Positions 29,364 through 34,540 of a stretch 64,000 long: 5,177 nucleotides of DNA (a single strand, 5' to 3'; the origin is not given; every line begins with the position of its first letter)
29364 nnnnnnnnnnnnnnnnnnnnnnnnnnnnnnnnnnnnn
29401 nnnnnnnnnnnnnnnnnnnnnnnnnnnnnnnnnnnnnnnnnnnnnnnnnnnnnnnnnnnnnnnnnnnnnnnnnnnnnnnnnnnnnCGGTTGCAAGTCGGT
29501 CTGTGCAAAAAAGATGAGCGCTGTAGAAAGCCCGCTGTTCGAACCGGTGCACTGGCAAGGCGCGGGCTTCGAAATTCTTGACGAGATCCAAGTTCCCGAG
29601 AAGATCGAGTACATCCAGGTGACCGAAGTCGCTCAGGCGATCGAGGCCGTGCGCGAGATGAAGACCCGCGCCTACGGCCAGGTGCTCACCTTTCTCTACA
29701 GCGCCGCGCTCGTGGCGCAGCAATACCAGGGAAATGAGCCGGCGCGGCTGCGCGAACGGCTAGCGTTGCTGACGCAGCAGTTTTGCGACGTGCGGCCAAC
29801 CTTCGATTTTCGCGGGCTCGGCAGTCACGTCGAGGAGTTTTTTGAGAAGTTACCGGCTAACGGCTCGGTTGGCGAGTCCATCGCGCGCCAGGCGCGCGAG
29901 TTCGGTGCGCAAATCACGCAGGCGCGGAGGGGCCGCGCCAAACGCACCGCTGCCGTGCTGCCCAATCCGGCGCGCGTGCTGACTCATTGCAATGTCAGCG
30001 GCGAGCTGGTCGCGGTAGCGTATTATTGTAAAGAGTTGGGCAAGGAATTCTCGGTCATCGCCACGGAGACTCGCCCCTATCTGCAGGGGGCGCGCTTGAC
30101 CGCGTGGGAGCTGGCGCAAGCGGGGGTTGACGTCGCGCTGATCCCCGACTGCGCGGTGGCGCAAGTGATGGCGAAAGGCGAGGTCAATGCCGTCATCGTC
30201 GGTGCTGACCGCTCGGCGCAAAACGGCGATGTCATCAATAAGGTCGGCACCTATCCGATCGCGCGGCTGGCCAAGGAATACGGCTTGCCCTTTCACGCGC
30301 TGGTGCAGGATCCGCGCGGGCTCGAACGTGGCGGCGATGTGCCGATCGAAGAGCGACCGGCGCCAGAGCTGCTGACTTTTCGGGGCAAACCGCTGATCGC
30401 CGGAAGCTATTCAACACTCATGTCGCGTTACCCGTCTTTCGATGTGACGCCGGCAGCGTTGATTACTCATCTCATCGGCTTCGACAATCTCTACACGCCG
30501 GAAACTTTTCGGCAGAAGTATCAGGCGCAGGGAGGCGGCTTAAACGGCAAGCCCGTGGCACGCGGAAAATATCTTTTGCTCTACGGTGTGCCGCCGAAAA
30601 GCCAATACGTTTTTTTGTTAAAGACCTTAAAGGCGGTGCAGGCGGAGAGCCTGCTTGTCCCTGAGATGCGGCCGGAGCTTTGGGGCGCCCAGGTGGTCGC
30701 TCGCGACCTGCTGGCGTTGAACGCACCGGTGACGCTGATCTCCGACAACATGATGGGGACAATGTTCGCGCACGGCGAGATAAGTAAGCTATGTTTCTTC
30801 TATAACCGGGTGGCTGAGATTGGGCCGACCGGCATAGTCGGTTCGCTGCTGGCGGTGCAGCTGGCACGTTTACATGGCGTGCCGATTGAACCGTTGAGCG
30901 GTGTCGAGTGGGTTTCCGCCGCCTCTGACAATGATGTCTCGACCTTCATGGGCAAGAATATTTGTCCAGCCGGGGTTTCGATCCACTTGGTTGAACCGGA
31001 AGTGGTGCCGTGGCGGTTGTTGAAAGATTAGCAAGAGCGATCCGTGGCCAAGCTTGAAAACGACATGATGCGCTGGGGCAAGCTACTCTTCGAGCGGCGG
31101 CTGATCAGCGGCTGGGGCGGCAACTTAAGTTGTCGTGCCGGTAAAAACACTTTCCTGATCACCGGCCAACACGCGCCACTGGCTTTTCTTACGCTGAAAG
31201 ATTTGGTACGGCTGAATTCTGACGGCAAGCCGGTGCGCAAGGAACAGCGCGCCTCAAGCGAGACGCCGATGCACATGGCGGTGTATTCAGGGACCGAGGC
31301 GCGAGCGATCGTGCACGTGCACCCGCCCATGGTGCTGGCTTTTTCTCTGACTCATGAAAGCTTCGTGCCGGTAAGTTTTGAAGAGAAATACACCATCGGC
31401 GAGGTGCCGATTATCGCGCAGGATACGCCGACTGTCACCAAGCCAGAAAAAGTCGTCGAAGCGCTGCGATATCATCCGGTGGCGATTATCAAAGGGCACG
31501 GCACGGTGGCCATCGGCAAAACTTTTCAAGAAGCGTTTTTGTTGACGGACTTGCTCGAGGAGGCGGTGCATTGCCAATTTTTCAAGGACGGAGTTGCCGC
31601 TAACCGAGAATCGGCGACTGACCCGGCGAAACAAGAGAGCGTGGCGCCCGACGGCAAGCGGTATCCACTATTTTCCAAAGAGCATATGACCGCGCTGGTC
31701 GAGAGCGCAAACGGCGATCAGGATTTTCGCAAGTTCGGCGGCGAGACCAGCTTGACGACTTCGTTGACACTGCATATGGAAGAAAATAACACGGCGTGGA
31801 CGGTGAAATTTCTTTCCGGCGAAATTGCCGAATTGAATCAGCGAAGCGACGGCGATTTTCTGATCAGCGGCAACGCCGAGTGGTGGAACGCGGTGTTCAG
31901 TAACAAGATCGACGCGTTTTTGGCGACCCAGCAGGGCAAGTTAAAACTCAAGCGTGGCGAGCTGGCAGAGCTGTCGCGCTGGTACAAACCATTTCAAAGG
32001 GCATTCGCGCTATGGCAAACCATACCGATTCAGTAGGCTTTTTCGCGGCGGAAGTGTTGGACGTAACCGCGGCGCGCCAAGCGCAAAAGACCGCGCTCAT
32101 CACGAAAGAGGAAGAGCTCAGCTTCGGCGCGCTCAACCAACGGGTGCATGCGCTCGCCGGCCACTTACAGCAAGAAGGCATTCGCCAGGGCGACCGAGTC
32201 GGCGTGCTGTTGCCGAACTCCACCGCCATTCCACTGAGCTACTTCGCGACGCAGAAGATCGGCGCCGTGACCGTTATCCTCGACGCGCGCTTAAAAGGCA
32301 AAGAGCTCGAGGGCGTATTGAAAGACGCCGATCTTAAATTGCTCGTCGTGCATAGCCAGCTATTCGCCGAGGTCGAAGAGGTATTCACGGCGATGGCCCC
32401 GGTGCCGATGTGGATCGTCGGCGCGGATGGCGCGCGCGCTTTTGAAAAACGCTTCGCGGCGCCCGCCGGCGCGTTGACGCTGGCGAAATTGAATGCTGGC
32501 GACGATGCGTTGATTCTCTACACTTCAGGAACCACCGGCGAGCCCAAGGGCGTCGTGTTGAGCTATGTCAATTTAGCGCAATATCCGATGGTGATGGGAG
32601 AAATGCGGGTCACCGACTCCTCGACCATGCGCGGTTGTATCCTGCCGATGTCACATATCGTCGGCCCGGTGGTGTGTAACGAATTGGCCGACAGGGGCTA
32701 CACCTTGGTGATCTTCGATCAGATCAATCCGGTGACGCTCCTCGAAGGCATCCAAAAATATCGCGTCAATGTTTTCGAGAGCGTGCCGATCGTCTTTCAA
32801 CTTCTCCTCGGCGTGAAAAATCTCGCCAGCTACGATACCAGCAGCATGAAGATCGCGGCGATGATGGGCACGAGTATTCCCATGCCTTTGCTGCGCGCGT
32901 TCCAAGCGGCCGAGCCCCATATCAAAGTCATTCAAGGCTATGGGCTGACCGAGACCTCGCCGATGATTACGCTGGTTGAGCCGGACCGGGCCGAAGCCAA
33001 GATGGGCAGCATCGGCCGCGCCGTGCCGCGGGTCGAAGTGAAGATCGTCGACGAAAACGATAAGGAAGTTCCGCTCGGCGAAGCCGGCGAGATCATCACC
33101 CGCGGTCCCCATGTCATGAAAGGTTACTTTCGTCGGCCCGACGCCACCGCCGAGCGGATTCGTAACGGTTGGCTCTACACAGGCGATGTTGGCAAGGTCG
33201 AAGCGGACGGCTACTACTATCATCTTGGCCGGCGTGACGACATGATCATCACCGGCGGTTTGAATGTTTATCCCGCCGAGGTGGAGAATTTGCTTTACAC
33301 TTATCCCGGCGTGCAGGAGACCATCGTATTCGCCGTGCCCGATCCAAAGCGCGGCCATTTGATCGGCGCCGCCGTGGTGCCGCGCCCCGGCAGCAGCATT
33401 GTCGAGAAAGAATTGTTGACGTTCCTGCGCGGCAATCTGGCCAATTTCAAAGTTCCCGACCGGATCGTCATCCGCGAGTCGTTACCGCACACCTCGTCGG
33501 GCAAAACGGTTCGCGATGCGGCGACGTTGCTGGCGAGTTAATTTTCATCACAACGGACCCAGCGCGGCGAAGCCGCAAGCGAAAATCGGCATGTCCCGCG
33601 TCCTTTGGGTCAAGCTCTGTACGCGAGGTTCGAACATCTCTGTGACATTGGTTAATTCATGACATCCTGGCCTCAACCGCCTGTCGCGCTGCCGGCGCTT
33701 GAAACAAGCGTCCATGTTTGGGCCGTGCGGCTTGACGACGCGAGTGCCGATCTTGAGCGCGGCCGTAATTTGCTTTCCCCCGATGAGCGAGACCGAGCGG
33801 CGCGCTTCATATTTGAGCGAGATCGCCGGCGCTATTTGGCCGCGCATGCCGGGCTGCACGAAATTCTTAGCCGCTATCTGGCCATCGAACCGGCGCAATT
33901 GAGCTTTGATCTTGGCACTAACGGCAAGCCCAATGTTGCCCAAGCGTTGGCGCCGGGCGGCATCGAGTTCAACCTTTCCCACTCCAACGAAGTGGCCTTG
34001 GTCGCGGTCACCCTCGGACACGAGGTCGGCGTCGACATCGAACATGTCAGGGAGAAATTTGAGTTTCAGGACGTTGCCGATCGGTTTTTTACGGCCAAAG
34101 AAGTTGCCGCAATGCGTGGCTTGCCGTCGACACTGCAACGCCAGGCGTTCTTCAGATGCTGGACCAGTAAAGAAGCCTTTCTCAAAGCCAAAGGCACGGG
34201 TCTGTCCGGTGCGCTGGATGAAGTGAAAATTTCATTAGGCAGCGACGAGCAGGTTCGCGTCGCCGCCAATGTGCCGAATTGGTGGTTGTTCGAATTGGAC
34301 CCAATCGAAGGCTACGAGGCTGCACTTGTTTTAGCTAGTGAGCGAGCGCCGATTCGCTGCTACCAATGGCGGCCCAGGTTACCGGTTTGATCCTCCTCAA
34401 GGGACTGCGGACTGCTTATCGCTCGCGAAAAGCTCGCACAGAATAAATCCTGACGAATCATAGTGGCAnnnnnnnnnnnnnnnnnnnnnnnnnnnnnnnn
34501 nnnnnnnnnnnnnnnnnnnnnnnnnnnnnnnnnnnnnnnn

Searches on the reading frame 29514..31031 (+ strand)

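Call 14: search_protein_families(library=pfam, proteins=[window:29514-31031:+], max_evalue=0.0001)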
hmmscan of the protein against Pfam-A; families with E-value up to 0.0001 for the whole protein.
window:29514-31031:+ (505 aa): 1 family
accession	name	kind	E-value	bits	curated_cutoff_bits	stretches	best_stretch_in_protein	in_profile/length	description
PF01008.23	IF-2B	-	5.4e-49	167.4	22.4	1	61-321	13-272/280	Initiation factor 2 subunit family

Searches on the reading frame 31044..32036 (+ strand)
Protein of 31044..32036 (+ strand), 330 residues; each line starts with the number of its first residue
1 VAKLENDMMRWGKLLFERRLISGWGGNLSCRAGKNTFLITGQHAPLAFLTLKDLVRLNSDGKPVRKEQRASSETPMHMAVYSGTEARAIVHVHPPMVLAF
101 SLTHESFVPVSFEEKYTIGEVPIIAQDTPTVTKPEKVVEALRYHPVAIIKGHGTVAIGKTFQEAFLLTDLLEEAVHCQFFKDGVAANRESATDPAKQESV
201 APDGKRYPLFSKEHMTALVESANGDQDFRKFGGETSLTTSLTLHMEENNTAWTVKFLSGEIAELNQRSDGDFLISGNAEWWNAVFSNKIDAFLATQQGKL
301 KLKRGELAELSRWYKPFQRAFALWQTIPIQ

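Call 14: search_protein_families(library=pfam, proteins=[window:31044-32036:+], max_evalue=0.0001)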
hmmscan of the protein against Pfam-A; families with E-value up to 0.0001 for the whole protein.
window:31044-32036:+ (330 aa): 1 family
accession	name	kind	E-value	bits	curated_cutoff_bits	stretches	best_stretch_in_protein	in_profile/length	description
PF00596.27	Aldolase_II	-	2.1e-37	129.2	22.2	1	7-178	2-182/183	Class II Aldolase and Adducin N-terminal domain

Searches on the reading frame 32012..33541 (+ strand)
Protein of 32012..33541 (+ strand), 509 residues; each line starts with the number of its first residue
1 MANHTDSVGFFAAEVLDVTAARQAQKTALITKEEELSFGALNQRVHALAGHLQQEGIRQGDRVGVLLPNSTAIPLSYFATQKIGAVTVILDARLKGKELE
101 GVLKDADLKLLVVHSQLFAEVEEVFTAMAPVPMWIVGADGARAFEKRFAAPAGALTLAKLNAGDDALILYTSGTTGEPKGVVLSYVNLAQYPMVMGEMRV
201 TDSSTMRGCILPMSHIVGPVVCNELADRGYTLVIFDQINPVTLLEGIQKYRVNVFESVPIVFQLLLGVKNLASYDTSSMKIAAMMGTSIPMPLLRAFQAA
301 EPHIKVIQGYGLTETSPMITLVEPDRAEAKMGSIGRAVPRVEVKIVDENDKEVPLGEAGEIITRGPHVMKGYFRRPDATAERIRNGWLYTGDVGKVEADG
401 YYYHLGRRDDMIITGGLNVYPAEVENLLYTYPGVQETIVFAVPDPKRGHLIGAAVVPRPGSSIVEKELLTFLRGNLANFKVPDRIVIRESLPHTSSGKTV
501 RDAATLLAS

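Call 14: search_protein_families(library=pfam, proteins=[window:32012-33541:+], max_evalue=0.0001)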
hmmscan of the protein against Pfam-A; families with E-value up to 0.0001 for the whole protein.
window:32012-33541:+ (509 aa): 2 families
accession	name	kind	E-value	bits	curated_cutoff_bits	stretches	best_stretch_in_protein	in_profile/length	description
PF00501.34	AMP-binding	-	1.8e-80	271.1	29.9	1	17-373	2-384/384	AMP-binding enzyme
PF13193.12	AMP-binding_C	-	3.1e-18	66.9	24.5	1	423-498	1-76/76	AMP-binding enzyme C-terminal domain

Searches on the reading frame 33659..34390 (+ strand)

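Call 15: search_protein_families(library=pfam, proteins=[window:33659-34390:+], max_evalue=0.0001)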
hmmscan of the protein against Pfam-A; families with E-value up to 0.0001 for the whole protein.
window:33659-34390:+ (243 aa): 2 families
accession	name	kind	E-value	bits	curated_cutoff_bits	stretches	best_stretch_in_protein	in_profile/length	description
PF01648.25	ACPS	-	2.9e-18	66.4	25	1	123-203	2-92/111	4'-phosphopantetheinyl transferase superfamily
PF22624.1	AASDHPPT_N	-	1.7e-10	41.5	27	1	33-116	11-96/100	4'-phosphopantetheinyl transferase, N-terminal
